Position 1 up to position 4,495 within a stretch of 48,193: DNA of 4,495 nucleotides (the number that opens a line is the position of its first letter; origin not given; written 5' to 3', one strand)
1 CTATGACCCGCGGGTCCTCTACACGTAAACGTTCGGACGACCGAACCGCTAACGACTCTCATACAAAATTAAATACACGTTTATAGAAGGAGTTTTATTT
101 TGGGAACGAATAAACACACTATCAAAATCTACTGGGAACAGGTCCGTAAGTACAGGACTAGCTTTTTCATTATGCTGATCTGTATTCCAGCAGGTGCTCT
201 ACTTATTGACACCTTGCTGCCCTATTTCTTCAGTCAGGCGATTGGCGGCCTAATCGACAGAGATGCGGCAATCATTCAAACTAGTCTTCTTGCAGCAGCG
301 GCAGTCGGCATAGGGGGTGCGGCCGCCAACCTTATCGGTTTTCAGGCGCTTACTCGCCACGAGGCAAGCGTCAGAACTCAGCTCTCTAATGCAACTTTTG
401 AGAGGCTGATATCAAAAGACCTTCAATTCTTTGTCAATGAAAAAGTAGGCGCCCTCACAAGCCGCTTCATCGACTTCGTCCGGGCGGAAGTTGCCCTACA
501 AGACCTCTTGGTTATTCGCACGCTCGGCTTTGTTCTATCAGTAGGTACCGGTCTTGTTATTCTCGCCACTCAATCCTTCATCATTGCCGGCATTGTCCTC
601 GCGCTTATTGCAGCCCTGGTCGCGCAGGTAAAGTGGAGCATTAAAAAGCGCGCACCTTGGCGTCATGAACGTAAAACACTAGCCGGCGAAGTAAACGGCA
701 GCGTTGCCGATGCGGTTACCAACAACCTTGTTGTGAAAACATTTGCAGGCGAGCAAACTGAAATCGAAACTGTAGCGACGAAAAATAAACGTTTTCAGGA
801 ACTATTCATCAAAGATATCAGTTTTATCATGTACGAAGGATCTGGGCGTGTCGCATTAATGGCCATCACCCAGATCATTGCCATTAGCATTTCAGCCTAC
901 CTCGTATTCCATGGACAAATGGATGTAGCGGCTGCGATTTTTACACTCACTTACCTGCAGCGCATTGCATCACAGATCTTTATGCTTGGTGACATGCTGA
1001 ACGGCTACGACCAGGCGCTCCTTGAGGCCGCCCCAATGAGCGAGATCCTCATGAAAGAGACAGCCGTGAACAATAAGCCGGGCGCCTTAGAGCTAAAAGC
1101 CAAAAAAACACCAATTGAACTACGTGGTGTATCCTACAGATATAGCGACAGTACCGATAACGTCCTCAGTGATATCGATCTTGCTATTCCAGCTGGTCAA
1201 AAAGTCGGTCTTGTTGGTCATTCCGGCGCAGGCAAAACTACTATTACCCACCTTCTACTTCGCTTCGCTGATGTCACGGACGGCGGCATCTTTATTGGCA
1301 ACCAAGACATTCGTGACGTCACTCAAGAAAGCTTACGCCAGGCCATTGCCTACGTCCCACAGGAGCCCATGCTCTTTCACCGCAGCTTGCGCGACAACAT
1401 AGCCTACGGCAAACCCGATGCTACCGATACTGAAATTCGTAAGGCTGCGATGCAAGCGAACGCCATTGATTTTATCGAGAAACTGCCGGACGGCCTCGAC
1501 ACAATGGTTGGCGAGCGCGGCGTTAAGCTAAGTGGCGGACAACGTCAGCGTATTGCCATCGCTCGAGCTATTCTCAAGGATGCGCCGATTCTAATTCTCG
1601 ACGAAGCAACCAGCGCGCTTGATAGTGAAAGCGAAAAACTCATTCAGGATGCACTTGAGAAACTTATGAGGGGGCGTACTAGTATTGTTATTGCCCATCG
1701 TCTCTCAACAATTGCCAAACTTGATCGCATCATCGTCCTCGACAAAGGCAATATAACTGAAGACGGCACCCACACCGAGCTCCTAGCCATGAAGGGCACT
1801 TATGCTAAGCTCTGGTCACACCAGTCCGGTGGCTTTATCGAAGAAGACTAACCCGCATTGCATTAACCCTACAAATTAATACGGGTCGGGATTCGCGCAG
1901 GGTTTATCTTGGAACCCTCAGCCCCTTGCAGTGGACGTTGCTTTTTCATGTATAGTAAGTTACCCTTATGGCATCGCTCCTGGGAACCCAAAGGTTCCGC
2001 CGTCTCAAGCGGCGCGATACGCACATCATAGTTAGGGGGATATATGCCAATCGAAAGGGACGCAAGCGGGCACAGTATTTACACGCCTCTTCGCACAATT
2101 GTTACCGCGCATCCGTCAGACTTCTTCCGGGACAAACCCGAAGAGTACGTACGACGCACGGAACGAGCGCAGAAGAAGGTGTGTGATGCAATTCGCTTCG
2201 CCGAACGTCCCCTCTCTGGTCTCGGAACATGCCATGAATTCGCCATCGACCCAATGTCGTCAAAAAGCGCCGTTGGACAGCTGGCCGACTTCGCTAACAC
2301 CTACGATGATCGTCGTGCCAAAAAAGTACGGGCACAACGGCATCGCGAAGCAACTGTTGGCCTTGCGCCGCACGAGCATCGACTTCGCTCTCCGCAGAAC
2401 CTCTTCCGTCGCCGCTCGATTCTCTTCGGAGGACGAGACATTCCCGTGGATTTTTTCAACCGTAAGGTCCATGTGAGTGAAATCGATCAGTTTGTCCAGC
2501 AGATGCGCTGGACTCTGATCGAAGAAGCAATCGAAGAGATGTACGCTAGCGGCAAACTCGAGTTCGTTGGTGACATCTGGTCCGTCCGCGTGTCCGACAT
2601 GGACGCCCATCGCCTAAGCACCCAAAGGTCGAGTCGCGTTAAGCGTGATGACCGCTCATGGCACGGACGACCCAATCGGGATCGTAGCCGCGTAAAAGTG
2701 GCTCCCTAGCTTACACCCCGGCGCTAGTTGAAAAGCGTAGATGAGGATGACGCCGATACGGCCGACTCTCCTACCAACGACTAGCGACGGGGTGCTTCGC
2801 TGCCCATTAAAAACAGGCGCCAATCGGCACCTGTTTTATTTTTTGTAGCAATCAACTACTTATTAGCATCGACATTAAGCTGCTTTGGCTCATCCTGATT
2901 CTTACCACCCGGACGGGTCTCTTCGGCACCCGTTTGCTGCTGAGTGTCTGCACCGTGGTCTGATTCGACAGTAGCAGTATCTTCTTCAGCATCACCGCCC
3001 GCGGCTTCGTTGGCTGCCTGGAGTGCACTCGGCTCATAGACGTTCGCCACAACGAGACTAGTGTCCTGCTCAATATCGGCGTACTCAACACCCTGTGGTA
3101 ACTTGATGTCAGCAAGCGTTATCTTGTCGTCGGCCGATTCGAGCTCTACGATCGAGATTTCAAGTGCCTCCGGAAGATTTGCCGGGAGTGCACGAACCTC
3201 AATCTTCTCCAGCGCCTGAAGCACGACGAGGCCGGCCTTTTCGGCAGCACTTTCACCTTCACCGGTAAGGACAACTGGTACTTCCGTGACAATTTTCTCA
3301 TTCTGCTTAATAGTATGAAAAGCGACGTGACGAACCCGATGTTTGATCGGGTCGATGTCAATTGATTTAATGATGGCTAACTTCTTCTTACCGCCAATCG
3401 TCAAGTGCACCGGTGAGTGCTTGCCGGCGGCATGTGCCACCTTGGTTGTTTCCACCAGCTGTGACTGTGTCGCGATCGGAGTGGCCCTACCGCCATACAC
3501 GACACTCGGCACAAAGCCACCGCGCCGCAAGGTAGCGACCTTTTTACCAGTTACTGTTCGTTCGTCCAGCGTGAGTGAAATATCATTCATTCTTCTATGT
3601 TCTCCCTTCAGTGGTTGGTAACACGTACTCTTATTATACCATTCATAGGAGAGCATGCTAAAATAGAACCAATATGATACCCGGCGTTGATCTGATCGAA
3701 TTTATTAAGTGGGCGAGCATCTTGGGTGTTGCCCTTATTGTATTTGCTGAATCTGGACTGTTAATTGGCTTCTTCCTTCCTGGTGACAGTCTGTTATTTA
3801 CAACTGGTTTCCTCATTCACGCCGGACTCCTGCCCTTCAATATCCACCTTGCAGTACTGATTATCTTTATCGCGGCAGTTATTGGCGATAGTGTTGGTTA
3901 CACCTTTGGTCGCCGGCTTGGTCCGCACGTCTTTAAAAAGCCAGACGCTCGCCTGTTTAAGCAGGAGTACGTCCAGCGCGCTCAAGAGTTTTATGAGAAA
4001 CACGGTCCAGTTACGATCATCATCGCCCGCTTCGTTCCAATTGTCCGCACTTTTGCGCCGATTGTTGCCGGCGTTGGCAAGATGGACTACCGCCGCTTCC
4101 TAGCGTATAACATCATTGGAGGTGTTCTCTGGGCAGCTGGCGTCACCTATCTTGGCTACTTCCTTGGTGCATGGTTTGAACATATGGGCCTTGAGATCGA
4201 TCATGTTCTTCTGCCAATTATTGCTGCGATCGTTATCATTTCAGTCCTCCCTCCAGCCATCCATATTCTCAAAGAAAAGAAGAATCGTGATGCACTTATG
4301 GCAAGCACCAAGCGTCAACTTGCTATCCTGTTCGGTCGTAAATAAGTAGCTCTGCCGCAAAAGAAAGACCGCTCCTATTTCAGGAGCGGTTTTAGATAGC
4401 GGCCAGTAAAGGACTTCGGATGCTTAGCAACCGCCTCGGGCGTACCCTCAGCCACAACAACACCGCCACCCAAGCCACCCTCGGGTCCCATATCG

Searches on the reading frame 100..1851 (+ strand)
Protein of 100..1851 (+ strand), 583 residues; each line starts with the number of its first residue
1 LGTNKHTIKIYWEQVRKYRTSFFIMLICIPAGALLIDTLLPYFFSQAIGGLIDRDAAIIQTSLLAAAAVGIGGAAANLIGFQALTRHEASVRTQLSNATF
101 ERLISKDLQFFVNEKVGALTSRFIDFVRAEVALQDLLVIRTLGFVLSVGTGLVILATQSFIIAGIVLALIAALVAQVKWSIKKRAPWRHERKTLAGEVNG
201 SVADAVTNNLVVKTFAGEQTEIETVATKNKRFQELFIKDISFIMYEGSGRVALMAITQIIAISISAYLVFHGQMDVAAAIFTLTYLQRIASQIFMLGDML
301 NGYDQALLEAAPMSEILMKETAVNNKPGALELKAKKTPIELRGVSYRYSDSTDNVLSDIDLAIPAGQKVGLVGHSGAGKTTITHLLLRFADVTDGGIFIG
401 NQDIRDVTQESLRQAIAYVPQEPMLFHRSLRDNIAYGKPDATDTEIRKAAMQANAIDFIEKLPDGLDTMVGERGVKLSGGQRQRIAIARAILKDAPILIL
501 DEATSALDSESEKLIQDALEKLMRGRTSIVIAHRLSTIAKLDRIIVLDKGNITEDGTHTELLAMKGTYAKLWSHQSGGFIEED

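Call 74: search_protein_families(library=pfam, proteins=[window:100-1851:+], max_evalue=0.00001)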
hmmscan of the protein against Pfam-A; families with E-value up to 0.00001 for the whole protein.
window:100-1851:+ (583 aa): 3 families
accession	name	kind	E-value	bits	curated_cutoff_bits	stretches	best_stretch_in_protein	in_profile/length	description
PF00005.33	ABC_tran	-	4.8e-32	111.9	25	1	356-505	1-137/137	ABC transporter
PF00664.28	ABC_membrane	-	3.2e-17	63.5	28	1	25-287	3-268/274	ABC transporter transmembrane region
PF02463.25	SMC_N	-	3.8e-07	30.2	40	1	270-547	135-211/220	RecF/RecN/SMC N terminal domain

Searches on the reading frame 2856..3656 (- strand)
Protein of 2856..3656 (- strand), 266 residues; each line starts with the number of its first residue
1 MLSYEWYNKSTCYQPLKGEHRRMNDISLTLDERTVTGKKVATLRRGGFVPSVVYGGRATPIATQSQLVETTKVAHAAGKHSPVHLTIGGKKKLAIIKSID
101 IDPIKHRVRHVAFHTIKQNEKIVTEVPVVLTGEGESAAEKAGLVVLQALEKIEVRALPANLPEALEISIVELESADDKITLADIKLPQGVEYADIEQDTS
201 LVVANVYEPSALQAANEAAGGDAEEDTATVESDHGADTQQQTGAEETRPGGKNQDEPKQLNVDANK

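Call 74: search_protein_families(library=pfam, proteins=[window:2856-3656:-], max_evalue=0.00001)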
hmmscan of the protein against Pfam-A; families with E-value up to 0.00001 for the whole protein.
window:2856-3656:- (266 aa): 2 families
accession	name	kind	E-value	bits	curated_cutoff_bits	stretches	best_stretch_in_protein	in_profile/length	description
PF14693.11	Ribosomal_TL5_C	-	1.3e-17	64.4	27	1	121-209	1-83/84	Ribosomal protein TL5, C-terminal domain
PF01386.24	Ribosomal_L25p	-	1.6e-13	51.4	23.6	1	29-113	2-82/82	Ribosomal L25p family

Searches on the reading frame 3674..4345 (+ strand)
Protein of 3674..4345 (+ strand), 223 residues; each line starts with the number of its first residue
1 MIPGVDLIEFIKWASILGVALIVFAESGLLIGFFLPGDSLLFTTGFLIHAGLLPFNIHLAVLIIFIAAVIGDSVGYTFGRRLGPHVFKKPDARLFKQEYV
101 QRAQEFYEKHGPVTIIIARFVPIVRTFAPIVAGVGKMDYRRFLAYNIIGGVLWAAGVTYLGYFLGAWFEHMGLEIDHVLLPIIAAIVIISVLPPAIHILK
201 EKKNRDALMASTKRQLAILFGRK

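Call 74: search_protein_families(library=pfam, proteins=[window:3674-4345:+], max_evalue=0.00001)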
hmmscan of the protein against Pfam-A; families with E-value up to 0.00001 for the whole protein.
window:3674-4345:+ (223 aa): 1 family
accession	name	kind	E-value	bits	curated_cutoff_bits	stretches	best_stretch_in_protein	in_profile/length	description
PF09335.16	VTT_dom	-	3.2e-25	89.4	33.9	1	35-162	1-122/123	VTT domain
